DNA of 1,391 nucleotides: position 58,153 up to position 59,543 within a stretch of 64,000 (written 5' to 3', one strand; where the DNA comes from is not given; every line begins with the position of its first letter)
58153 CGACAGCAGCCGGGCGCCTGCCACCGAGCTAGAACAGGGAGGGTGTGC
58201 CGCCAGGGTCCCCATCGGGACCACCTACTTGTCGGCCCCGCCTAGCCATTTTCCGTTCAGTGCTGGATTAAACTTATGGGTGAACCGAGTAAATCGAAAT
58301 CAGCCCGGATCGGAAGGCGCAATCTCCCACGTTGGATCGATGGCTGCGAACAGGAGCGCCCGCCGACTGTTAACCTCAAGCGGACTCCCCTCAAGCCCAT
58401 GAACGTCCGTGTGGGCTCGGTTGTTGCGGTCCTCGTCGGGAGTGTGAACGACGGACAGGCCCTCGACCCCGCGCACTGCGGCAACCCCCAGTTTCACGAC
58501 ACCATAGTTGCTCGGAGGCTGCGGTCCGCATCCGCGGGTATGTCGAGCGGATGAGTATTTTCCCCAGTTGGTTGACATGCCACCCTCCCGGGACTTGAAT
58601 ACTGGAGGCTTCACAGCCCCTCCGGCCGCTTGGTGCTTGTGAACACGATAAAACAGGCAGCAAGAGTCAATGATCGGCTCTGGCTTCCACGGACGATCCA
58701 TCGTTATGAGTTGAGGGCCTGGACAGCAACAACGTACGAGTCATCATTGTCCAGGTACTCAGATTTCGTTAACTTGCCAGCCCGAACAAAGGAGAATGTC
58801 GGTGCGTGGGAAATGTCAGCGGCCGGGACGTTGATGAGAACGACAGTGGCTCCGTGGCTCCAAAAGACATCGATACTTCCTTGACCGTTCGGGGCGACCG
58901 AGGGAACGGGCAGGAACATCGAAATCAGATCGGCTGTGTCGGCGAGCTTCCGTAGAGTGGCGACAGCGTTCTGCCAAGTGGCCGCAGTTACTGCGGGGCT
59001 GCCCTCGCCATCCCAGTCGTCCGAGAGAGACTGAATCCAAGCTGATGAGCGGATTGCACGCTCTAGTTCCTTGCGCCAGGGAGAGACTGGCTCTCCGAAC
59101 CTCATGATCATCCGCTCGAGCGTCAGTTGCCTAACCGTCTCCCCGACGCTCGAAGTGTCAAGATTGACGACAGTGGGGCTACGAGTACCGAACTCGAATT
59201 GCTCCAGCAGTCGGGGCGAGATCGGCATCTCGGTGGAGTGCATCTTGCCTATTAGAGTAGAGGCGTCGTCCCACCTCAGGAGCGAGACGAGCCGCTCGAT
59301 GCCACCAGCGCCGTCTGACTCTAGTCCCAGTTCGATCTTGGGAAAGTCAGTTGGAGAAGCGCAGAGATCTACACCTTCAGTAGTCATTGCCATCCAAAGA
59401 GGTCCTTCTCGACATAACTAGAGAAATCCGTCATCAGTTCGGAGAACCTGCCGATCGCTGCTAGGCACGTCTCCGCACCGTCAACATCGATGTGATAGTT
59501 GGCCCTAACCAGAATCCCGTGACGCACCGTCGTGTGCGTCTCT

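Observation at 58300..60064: Lower-GC, tightly packed three-gene operon of unknown proteins at the attR-proximal end of the island (candidate novel defence/toxin module)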

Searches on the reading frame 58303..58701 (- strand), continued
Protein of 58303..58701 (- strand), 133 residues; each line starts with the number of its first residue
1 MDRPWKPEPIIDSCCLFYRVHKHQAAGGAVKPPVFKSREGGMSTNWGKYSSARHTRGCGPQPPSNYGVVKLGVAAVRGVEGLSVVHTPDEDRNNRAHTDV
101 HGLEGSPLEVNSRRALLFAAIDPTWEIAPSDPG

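Call 89: search_protein_families(library=padloc, proteins=[L024:6789-7469:+, L082:6844-7524:+, L055:397-1065:+, L022:2098-2808:+, L070:253-933:+, L045:855-2273:+, L093:6458-7318:+], max_evalue=0.1)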
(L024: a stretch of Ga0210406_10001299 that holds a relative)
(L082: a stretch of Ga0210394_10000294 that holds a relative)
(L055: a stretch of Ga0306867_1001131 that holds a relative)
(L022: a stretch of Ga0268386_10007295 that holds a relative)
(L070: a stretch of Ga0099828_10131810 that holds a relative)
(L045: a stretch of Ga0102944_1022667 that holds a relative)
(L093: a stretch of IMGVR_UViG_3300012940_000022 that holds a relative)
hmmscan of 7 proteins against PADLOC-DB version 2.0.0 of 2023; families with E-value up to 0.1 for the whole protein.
L024:6789-7469:+ (227 aa): 0 families

L082:6844-7524:+ (227 aa): 0 families

L055:397-1065:+ (223 aa): 0 families

L022:2098-2808:+ (237 aa): 1 family
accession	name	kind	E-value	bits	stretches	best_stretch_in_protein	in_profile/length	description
PDLC01686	Cas13d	-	0.03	12.8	0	175-217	153-195/226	Cas13d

L070:253-933:+ (227 aa): 0 families

L045:855-2273:+ (473 aa): 1 family
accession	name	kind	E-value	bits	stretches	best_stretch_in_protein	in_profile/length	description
PDLC04576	PDC-M32A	-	3.1e-05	20.9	1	356-444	267-348/375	-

L093:6458-7318:+ (287 aa): 0 families

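Call 92: search_protein_families(library=pfam, alignment_id=A7, max_evalue=0.00001)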
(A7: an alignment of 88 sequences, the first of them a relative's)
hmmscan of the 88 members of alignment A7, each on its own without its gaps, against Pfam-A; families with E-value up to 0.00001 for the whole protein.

A. member 1, L013:2162-3253:+ (364 aa): 1 family
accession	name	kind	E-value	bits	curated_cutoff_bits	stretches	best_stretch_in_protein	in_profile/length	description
PF00483.29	NTP_transferase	-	1.9e-19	70.6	21.2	1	24-319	1-237/245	Nucleotidyl transferase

B. families by the number of members that match (of 88 scanned): 84 families (the first 25 are shown)
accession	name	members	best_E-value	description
PF01850.27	PIN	3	3.9e-17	PIN domain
PF01370.27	Epimerase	2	2e-55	NAD dependent epimerase/dehydratase family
PF16363.11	GDP_Man_Dehyd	2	1.3e-41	GDP-mannose 4,6 dehydratase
PF01073.25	3Beta_HSD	2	7.1e-26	3-beta hydroxysteroid dehydrogenase/isomerase family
PF04321.23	RmlD_sub_bind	2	3.4e-19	RmlD substrate binding domain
PF02719.21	Polysacc_synt_2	2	7.2e-17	Polysaccharide biosynthesis protein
PF07993.18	NAD_binding_4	2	2.6e-14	Male sterility protein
PF13460.12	NAD_binding_10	2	3.5e-14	NAD(P)H-binding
PF05368.20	NmrA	2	5.5e-07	NmrA-like family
PF00464.25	SHMT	1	2.4e-164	Serine hydroxymethyltransferase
PF00285.26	Citrate_synt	1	4.3e-139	Citrate synthase, C-terminal domain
PF00202.27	Aminotran_3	1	8.6e-107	Aminotransferase class-III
PF07505.17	DUF5131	1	1.7e-94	Protein of unknown function (DUF5131)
PF01715.23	IPPT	1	3.5e-77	IPP transferase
PF02386.22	TrkH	1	5.1e-69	Cation transport protein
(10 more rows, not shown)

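Call 93: search_protein_families(library=padloc, alignment_id=A7, max_evalue=0.00001)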
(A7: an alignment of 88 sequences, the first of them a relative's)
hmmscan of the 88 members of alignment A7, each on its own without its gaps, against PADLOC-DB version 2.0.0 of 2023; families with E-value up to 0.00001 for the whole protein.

A. member 1, L013:2162-3253:+ (364 aa): 0 families

B. families by the number of members that match (of 88 scanned): 29 families (the first 25 are shown)
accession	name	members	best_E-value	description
PDLC04639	PDC-M41B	1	1e-103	-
PDLC04569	PDC-M30B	1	1.1e-96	-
PDLC04839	PDC-S04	1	1.3e-64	-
PDLC04838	PDC-S04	1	2.5e-37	-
PDLC02367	PycC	1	6.2e-23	-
PDLC04842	PDC-S04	1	2.2e-22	-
PDLC04841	PDC-S04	1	1.3e-21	-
PDLC03982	PD-Lambda-2_B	1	4.8e-20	-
PDLC02903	pVip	1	9e-18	Viperins not associated with kinases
PDLC00734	PycC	1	1.1e-17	Pycsar cyclase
PDLC02904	pVip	1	8.6e-16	Viperins associated with kinases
PDLC00766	PycC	1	3.2e-15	Pycsar cyclase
PDLC01096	C3a212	1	7e-15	SNc+LTD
PDLC02369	PycC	1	5.9e-13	-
PDLC03963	SoFic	1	8.8e-13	-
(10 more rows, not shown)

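Call 98: search_dna_similar(query=P0130, collection=plasmids, mode=protein, max_evalue=0.001)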
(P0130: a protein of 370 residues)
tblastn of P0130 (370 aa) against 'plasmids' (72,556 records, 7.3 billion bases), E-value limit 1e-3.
No match.

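Call 99: search_dna_similar(query=P0130, collection=phages, mode=protein, max_evalue=0.001)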
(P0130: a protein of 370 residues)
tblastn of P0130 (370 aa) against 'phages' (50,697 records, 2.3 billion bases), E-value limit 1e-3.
Records with a match: 1; places in all: 1; records where one place covers at least 80% of the query: 0.
Best place of each record, by identity: <60% 1.
By first word of the organism name: uncultured 1.
By host as written in the record: - 1.
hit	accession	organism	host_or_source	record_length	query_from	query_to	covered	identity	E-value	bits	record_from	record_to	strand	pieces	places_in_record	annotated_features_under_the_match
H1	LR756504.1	uncultured phage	metagenomic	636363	126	237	30%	39.3%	7e-18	91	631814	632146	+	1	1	record has no annotation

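Call 100: get_annotated_region(hit=H1, flank=4000)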
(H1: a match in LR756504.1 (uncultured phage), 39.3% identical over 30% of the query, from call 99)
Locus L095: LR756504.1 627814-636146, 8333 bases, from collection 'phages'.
description: uncultured phage genome assembly, chromosome: 1.
organism: uncultured phage (NCBI taxid 278008)
taxonomy: Viruses; environmental samples
host: -; source: metagenomic; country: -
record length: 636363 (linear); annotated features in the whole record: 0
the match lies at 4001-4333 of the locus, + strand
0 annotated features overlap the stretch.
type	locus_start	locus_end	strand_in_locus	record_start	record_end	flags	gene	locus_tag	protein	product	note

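Call 114: search_solved_structures(query=A8, max_evalue=10)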
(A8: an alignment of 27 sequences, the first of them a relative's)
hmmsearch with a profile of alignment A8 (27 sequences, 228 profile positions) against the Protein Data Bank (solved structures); distinct sequences matched with E-value up to 10: 3.
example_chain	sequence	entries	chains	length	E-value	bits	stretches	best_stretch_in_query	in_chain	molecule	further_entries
9q6a_A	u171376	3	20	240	9e-37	129.9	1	2-216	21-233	COMMD-like protein MBK5214510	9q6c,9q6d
5cwb_A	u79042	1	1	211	0.88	12.2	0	54-118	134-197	Designed helical repeat protein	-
9sze_F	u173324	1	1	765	0.97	12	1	12-73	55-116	Tail tape measure protein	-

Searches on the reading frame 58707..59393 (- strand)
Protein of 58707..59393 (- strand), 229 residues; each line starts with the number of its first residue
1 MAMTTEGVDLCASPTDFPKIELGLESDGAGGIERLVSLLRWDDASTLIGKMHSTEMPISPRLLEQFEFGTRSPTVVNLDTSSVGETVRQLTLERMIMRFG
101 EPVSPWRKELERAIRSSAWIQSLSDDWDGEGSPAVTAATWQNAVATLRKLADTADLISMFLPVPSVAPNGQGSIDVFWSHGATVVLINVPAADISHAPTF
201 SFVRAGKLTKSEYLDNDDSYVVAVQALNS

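Call 3: search_protein_families(library=pfam, proteins=[window:58707-59393:-], max_evalue=1)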
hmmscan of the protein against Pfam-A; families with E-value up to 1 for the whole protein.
window:58707-59393:- (229 aa): 0 families

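Call 4: search_protein_families(library=padloc, proteins=[window:58707-59393:-], max_evalue=1)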
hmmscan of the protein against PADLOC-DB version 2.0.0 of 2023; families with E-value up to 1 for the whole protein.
window:58707-59393:- (229 aa): 0 families

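Call 10: search_protein_families(library=phrogs, proteins=[window:58707-59393:-], max_evalue=0.1)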
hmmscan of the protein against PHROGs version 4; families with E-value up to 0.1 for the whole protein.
window:58707-59393:- (229 aa): 0 families

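Call 11: search_protein_families(library=ncbifam, proteins=[window:58707-59393:-], max_evalue=1)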
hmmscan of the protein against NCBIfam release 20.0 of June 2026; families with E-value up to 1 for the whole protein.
window:58707-59393:- (229 aa): 1 family
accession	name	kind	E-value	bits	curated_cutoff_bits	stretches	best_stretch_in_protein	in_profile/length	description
NF000537.0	YncL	equivalog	0.35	10.8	35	1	183-192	7-16/30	stress response membrane protein YncL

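Call 16: find_homologous_proteins(query=window:58707-59393:-, max_evalue=0.001)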
Query window:58707-59393:- (229 aa): 5 proteins with E <= 0.001 among 631 candidates.
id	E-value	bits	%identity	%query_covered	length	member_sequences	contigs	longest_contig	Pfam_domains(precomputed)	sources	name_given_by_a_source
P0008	1.2e-146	504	100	100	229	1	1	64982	-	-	-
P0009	1.5e-9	56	39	50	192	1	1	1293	-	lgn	-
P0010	5.6e-9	54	43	34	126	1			-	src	-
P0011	3.0e-8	52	39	40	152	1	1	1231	-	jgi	jgi:hypothetical protein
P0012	9.9e-5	40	32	65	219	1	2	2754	-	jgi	jgi:hypothetical protein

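Call 34: find_encoding_contigs(protein=P0012, flank=10000)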
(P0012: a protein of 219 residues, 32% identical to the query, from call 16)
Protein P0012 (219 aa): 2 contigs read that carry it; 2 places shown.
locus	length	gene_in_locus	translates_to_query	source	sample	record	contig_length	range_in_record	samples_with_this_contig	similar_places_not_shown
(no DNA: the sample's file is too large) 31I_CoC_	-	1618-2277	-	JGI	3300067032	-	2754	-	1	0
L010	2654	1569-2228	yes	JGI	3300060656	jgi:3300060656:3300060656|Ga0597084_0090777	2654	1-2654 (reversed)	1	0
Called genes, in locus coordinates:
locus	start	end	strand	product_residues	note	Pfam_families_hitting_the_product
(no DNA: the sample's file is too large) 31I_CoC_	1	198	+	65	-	?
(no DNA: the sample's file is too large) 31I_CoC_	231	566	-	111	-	PF08869:XisI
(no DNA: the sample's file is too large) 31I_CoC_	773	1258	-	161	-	-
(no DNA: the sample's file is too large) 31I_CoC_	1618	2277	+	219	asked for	-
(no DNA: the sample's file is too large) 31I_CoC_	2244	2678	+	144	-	-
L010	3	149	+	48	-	?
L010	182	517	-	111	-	PF08869:XisI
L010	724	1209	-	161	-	-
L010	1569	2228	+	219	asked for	-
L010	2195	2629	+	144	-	-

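Call 35: find_encoding_contigs(protein=P0009, flank=10000)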
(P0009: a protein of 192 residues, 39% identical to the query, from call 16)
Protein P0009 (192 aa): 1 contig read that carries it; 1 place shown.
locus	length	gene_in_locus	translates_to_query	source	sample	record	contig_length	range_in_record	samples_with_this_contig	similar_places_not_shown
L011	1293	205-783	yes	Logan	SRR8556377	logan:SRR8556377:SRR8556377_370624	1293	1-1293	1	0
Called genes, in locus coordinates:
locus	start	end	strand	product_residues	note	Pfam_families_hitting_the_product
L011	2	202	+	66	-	?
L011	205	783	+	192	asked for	-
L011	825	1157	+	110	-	-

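Call 36: find_encoding_contigs(protein=P0011, flank=10000)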
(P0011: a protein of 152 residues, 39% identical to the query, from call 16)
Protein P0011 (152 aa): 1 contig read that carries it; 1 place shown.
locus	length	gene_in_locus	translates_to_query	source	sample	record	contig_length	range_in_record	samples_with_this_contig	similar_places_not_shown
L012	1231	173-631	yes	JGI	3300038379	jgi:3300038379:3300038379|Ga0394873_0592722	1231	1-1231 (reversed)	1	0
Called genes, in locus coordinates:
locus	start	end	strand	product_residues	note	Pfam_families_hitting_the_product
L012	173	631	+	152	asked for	-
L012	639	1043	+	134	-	-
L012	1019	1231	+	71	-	?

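Call 67: search_protein_families(library=pfam, alignment_id=A6, max_evalue=0.1)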
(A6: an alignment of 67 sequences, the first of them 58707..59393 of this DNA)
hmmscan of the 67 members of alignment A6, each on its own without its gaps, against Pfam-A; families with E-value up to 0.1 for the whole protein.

A. member 1, window:58707-59393:- (229 aa): 0 families

B. families by the number of members that match (of 67 scanned): 9 families
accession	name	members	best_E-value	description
PF19458.4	DUF5995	2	0.035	Family of unknown function (DUF5995)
PF19849.4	DUF6324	1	0.021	Family of unknown function (DUF6324)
PF07867.16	DUF1654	1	0.032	Protein of unknown function (DUF1654)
PF13551.12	HTH_29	1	0.035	Winged helix-turn helix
PF08771.16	FRB_dom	1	0.05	FKBP12-rapamycin binding domain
PF11508.13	DUF3218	1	0.05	Protein of unknown function (DUF3218)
PF20698.3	PIN-TPR-GreABC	1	0.05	PIN domain associated with the TPR-GreAB-C-PIN system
PF18498.6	DUF5618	1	0.061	Domain of unknown function (DUF5618)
PF14052.12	Caps_assemb_Wzi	1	0.1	Capsule assembly protein Wzi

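Call 68: search_solved_structures(query=A6, max_evalue=10, show_alignments=2)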
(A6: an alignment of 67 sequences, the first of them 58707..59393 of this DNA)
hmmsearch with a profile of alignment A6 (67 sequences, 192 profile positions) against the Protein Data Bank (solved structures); distinct sequences matched with E-value up to 10: 1.
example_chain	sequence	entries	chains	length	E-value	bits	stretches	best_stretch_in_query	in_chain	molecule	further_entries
9f0l_A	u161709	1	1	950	1.5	11.9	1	57-112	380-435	De novo designed Protein K10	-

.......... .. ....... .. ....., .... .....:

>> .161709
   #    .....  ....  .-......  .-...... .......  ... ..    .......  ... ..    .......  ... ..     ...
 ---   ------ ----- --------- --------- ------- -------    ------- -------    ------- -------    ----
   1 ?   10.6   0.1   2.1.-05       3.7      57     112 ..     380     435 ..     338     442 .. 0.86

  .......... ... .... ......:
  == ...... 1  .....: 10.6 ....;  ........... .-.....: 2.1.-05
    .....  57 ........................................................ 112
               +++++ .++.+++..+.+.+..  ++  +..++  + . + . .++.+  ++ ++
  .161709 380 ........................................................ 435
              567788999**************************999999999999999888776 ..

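Call 70: search_protein_families(library=padloc, alignment_id=A6, max_evalue=0.1)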
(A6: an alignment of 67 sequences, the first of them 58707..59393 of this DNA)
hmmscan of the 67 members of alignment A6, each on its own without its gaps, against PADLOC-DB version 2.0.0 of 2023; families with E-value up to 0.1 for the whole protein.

A. member 1, window:58707-59393:- (229 aa): 0 families

B. families by the number of members that match (of 67 scanned): 5 families
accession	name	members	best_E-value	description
PDLC04575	PDC-M32A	45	2.3e-08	-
PDLC04576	PDC-M32A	32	1.4e-06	-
PDLC04574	PDC-M32A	19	0.00037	-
PDLC03182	Specificity_I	2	0.035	Type I specificity subunit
PDLC02866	DpdF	1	0.022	DpdF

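Call 81: find_encoding_contigs(protein=P0008, flank=10000)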
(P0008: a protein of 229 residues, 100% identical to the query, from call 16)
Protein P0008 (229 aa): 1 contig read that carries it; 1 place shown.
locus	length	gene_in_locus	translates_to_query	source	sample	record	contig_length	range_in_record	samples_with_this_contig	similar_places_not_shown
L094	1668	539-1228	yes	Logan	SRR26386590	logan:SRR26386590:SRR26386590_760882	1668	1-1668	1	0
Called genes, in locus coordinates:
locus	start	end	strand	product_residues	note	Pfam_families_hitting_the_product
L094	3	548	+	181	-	?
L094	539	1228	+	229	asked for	-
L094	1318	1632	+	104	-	-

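Call 107: find_related_loci(query=A3, collection=viral_contigs, flank=5000)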
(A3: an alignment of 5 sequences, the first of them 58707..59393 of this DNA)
Query A3 (229 aa) in viral_contigs; peptide patterns used: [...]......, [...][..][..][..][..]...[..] (x = any residue, [..] = any of these).
67 stretches matched a pattern, but none encodes a relative of the query by tblastn (E <= 1e-3).
